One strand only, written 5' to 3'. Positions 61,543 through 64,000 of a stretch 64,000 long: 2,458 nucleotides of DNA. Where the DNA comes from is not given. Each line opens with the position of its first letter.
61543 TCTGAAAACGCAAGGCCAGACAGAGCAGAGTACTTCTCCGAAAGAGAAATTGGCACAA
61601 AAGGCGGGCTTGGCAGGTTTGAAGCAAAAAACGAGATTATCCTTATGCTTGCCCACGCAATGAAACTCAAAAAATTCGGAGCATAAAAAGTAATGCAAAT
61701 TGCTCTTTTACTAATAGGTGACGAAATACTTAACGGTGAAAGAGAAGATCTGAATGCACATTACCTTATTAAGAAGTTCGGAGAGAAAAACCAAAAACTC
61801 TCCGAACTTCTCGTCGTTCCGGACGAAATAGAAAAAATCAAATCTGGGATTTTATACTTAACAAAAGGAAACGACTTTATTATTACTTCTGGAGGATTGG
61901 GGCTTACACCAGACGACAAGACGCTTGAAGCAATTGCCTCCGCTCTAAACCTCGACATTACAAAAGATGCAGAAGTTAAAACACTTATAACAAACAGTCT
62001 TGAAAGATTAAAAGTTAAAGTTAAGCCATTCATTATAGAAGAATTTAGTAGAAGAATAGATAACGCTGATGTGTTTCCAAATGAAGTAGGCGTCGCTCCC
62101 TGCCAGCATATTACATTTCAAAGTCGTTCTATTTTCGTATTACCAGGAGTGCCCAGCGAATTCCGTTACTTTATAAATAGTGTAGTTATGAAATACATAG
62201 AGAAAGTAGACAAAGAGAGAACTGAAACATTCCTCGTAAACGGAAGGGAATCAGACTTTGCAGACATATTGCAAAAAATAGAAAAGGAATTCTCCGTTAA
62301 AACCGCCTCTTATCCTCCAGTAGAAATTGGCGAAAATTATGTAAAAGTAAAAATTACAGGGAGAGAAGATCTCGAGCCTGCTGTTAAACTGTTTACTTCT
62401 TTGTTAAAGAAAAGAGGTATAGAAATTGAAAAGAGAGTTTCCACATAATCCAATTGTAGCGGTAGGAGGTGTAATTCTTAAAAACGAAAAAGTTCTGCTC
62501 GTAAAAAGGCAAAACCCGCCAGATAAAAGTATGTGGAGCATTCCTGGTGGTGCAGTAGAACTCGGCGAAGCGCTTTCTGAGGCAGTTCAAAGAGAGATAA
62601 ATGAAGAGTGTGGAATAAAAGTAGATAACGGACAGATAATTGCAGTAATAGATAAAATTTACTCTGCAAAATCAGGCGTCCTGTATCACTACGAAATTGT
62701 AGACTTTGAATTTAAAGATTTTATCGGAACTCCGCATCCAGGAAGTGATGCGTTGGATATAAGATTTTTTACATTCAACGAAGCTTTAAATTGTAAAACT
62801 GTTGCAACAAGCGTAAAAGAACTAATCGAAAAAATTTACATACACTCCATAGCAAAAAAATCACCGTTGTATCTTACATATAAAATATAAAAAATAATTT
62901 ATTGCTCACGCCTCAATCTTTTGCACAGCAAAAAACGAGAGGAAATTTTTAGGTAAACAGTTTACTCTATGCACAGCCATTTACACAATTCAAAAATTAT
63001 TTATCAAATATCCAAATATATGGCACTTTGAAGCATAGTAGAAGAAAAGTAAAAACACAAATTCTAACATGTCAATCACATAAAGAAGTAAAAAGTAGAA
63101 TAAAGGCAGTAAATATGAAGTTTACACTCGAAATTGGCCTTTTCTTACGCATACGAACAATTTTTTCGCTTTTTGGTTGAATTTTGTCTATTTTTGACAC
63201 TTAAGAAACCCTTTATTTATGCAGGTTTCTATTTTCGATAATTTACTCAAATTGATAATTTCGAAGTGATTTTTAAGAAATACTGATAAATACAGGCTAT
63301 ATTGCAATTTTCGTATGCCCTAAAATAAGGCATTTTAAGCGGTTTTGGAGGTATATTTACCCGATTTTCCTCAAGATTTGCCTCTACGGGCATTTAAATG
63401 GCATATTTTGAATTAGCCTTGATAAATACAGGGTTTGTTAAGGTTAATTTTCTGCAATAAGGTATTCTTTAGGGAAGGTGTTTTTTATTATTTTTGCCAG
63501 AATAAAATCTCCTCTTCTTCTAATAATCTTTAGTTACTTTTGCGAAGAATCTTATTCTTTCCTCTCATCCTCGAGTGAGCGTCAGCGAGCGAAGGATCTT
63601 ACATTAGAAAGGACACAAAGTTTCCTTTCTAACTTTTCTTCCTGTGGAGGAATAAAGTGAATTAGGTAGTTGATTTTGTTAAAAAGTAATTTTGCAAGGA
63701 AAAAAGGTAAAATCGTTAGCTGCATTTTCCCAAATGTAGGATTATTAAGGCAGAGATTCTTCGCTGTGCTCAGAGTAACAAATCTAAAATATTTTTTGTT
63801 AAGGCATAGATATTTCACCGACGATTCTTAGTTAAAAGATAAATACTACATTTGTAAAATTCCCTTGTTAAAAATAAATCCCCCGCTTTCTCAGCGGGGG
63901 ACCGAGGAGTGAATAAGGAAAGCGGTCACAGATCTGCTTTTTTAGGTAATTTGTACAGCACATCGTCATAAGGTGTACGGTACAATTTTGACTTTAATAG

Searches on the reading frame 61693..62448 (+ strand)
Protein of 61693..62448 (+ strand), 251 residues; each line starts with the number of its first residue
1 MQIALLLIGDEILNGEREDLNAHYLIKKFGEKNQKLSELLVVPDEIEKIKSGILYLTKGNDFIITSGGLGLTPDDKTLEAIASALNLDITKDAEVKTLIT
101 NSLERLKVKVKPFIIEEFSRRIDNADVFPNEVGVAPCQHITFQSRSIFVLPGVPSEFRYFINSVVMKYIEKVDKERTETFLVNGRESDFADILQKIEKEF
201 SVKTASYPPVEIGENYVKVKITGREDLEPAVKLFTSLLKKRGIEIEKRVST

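Call 17: find_encoding_contigs(protein=window:61693-62448:+, flank=10000, max_places=6)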
Protein window:61693-62448:+ (251 aa): 16 contigs read that carry it; 6 places shown.
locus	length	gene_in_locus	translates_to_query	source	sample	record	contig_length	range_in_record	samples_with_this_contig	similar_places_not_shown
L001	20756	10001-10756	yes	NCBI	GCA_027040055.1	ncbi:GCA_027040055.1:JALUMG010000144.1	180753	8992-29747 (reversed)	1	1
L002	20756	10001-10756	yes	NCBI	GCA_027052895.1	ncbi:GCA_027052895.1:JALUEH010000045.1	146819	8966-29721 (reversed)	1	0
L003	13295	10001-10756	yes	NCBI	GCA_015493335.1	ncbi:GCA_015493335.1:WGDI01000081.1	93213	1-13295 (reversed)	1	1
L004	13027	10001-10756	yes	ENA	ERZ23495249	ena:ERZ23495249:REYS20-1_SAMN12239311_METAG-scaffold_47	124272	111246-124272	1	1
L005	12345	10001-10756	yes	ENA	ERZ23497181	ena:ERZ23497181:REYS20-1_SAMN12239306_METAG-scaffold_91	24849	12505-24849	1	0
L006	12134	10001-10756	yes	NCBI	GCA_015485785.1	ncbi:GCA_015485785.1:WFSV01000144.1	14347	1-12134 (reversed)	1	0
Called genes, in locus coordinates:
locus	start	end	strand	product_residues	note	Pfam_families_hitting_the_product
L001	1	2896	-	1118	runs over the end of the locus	PF17757:UvrB_inter, PF02559:CarD_TRCF_RID, PF00270:DEAD, PF04851:ResIII, PF00271:Helicase_C, PF22590:Cas3-like_C_2 (weak), PF03461:TRCF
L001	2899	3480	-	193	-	PF01195:Pept_tRNA_hydro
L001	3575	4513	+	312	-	PF01145:Band_7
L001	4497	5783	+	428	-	PF10646:Germane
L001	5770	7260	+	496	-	PF07969:Amidohydro_3, PF01979:Amidohydro_1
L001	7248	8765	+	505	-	PF03796:DnaB_C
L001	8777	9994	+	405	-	PF01676:Metalloenzyme, PF10143:PhosphMutase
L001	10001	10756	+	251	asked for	PF00994:MoCF_biosynth, PF24102:FLAD1_M (weak)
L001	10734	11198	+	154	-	PF00293:NUDIX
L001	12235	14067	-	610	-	PF02629:CoA_binding (weak), PF00549:Ligase_CoA, PF13607:Succ_CoA_lig (weak), PF00285:Citrate_synt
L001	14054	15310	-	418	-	PF08442:ATP-grasp_2, PF24948:Citrate_synth_N, PF16114:Citrate_bind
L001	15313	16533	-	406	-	PF00180:Iso_dh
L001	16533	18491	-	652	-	PF00330:Aconitase, PF00694:Aconitase_C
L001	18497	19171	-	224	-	PF08348:PAS_6, PF13309:HTH_22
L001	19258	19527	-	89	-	PF01169:GDT1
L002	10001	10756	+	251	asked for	PF00994:MoCF_biosynth, PF24102:FLAD1_M (weak)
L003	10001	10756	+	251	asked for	PF00994:MoCF_biosynth, PF24102:FLAD1_M (weak)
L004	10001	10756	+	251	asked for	PF00994:MoCF_biosynth, PF24102:FLAD1_M (weak)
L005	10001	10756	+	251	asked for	PF00994:MoCF_biosynth, PF24102:FLAD1_M (weak)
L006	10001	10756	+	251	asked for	PF00994:MoCF_biosynth, PF24102:FLAD1_M (weak)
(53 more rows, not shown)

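Call 41: find_homologous_proteins(query=window:61693-62448:+, max_evalue=1e-30)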
Query window:61693-62448:+ (251 aa): 33 proteins with E <= 1e-30 among 1590 candidates.
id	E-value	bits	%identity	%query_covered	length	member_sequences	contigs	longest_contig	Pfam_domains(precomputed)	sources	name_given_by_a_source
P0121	6.6e-153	525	99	100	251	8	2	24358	PF00994.30,PF24102.2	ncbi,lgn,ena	-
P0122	1.8e-135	468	87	100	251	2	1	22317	PF00994.30,PF24102.2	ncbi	-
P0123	8.1e-135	466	87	100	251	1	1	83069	PF00994.30,PF24102.2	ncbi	-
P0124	4.4e-134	463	86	100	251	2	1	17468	PF00994.30,PF24102.2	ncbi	-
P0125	1.1e-131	455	84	100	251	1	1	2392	PF00994.30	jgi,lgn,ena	-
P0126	2.4e-131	454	84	100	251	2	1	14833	PF00994.30,PF24102.2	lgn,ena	-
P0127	2.6e-129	448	84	100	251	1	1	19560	PF00994.30,PF24102.2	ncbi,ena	-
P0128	7.4e-122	423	79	100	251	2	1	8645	PF00994.30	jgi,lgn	-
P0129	4.4e-101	355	66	100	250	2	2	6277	PF00994.30,PF24102.2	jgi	jgi:nicotinamide-nucleotide amidase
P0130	3.1e-63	231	48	100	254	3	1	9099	PF00994.30,PF24102.2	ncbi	-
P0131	1.8e-61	226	48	100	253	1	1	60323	PF00994.30,PF24102.2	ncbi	-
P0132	5.2e-59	218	47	100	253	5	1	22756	PF00994.30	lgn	-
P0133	5.9e-58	214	47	99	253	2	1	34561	PF00994.30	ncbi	-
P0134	1.0e-57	213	48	100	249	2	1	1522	PF00994.30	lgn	-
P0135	7.7e-57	210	46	99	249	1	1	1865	PF00994.30,PF24102.2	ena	-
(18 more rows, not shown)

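Call 42: find_encoding_contigs(protein=P0123, flank=10000, max_places=2)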
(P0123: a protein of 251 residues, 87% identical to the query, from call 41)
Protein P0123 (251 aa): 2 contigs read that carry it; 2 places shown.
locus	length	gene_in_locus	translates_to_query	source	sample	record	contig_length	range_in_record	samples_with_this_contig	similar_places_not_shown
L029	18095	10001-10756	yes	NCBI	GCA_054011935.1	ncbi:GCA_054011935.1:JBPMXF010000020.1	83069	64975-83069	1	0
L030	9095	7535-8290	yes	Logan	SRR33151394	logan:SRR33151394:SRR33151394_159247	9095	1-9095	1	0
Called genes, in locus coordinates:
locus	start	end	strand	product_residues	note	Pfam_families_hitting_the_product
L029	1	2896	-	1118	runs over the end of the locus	PF17757:UvrB_inter, PF02559:CarD_TRCF_RID, PF00270:DEAD, PF04851:ResIII, PF00271:Helicase_C, PF22590:Cas3-like_C_2 (weak), PF03461:TRCF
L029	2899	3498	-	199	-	PF01195:Pept_tRNA_hydro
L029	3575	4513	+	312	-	PF01145:Band_7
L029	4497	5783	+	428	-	PF10646:Germane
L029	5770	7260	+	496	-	PF07969:Amidohydro_3, PF01979:Amidohydro_1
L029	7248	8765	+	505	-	PF03796:DnaB_C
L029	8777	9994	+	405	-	PF01676:Metalloenzyme, PF10143:PhosphMutase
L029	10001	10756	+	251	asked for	PF00994:MoCF_biosynth, PF24102:FLAD1_M (weak)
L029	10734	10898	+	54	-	PF00293:NUDIX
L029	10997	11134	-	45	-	-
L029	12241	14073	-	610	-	PF02629:CoA_binding (weak), PF00549:Ligase_CoA, PF13607:Succ_CoA_lig (weak), PF00285:Citrate_synt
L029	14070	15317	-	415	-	PF08442:ATP-grasp_2, PF24948:Citrate_synth_N, PF16114:Citrate_bind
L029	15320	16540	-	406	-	PF00180:Iso_dh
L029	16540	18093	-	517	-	?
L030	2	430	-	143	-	?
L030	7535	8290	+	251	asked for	PF00994:MoCF_biosynth, PF24102:FLAD1_M (weak)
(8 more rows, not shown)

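Call 43: find_encoding_contigs(protein=P0127, flank=10000, max_places=2)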
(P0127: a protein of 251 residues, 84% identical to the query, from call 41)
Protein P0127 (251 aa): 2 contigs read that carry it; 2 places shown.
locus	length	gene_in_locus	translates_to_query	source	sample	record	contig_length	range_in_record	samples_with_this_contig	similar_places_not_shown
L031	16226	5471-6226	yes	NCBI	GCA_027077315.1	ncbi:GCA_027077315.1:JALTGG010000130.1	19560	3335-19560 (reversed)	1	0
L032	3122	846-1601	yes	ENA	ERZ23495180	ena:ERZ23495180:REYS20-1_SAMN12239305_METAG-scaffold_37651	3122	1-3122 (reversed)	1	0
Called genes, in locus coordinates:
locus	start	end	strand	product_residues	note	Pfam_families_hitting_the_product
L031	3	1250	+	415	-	?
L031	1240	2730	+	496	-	PF07969:Amidohydro_3, PF01979:Amidohydro_1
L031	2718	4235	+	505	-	PF03796:DnaB_C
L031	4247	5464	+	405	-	PF01676:Metalloenzyme, PF10143:PhosphMutase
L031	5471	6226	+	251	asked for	PF00994:MoCF_biosynth, PF24102:FLAD1_M (faint)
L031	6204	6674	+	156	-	PF00293:NUDIX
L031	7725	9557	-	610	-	PF00549:Ligase_CoA, PF13607:Succ_CoA_lig (weak), PF00285:Citrate_synt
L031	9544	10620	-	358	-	-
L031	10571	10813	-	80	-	-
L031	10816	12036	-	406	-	PF00180:Iso_dh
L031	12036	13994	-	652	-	PF00330:Aconitase, PF00694:Aconitase_C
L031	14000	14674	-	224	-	PF08348:PAS_6, PF13309:HTH_22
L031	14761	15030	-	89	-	PF01169:GDT1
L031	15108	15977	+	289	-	PF01972:SDH_protease, PF25145:NfeD1b_N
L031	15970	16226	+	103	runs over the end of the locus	PF11127:YgaP-like_TM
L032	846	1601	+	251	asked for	PF00994:MoCF_biosynth, PF24102:FLAD1_M (faint)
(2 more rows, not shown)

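Call 44: find_encoding_contigs(protein=P0131, flank=10000, max_places=2)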
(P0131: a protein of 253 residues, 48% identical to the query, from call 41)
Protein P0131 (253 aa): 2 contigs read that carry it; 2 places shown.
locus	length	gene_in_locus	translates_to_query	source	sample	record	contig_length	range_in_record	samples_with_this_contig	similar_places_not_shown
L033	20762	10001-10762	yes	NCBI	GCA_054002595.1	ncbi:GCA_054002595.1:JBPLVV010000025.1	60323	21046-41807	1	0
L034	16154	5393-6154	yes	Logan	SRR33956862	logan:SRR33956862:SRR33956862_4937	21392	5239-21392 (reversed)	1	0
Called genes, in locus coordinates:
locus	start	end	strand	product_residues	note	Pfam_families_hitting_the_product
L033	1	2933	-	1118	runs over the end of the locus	PF17757:UvrB_inter, PF02559:CarD_TRCF_RID, PF00270:DEAD, PF04851:ResIII, PF00271:Helicase_C, PF22590:Cas3-like_C_2 (faint), PF03461:TRCF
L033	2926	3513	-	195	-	PF01195:Pept_tRNA_hydro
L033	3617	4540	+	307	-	PF01145:Band_7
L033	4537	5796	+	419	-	PF10646:Germane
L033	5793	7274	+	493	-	PF07969:Amidohydro_3, PF01979:Amidohydro_1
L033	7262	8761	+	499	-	PF03796:DnaB_C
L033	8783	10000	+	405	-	PF01676:Metalloenzyme, PF10143:PhosphMutase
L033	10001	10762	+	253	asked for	PF00994:MoCF_biosynth, PF24102:FLAD1_M (weak)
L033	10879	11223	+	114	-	PF00293:NUDIX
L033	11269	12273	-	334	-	PF00005:ABC_tran, PF08352:oligo_HPY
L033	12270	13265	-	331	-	PF00005:ABC_tran, PF08352:oligo_HPY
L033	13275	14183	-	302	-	PF12911:OppC_N, PF00528:BPD_transp_1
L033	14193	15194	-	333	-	PF19300:BPD_transp_1_N (weak), PF00528:BPD_transp_1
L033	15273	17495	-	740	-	PF00395:SLH, PF00496:SBP_bac_5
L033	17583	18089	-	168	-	-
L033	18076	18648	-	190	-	PF07638:Sigma70_ECF (faint), PF04542:Sigma70_r2, PF08281:Sigma70_r4_2, PF04545:Sigma70_r4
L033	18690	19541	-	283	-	-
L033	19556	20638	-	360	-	PF00091:Tubulin, PF12327:FtsZ_C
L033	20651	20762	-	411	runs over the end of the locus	PF11104:PilM_2 (faint), PF02491:SHS2_FTSA, PF06723:MreB_Mbl, PF14450:FtsA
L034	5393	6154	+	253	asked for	PF00994:MoCF_biosynth, PF24102:FLAD1_M (weak)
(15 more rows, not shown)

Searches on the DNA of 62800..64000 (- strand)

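Call 13: search_rna_families(source=window, start=62800, end=64000, threshold=evalue, max_evalue=10)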
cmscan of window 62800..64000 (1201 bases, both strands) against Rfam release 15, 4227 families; matches with E-value up to 10: 7.
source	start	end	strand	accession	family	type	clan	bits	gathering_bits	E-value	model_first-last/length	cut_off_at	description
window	63746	63838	+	RF01982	PYLIS_1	Cis-reg;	-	20.8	70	0.13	1-100/100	no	Pyrrolysine insertion sequence 1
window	63873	63945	-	RF02589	Spy779816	Gene; sRNA;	-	18.4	67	5.3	1-88/88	no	S. pyogenes small RNA 779816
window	63315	63434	-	RF00623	P1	Gene;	-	16.5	100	1.4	1-180/180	no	Pseudomonas sRNA P1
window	63853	63901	+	RF03050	RAGATH-25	Gene; sRNA;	-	15.2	49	1.1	1-50/50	no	RAGATH-25 RNA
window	63287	63458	-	RF00077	SraB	Gene; sRNA;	-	14.6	130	5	1-169/169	no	SraB RNA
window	63862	63899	-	RF02401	ClpQY_promoter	Cis-reg;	-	12.8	42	7.1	1-46/57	no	ClpQY promoter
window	63148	63260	-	RF03077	RT-2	Gene; sRNA;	-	11.7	40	5.4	1-222/222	no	RT-2 RNA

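Call 60: search_dna_similar(query=window:63145-63455:-, collection=plasmids, mode=distant, max_evalue=0.01)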
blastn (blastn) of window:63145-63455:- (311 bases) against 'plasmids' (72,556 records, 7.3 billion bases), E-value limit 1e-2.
No match.

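Call 61: search_dna_similar(query=window:63145-63455:-, collection=phages, mode=distant, max_evalue=0.01)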
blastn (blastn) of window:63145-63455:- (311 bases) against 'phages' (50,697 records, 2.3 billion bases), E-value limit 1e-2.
No match.
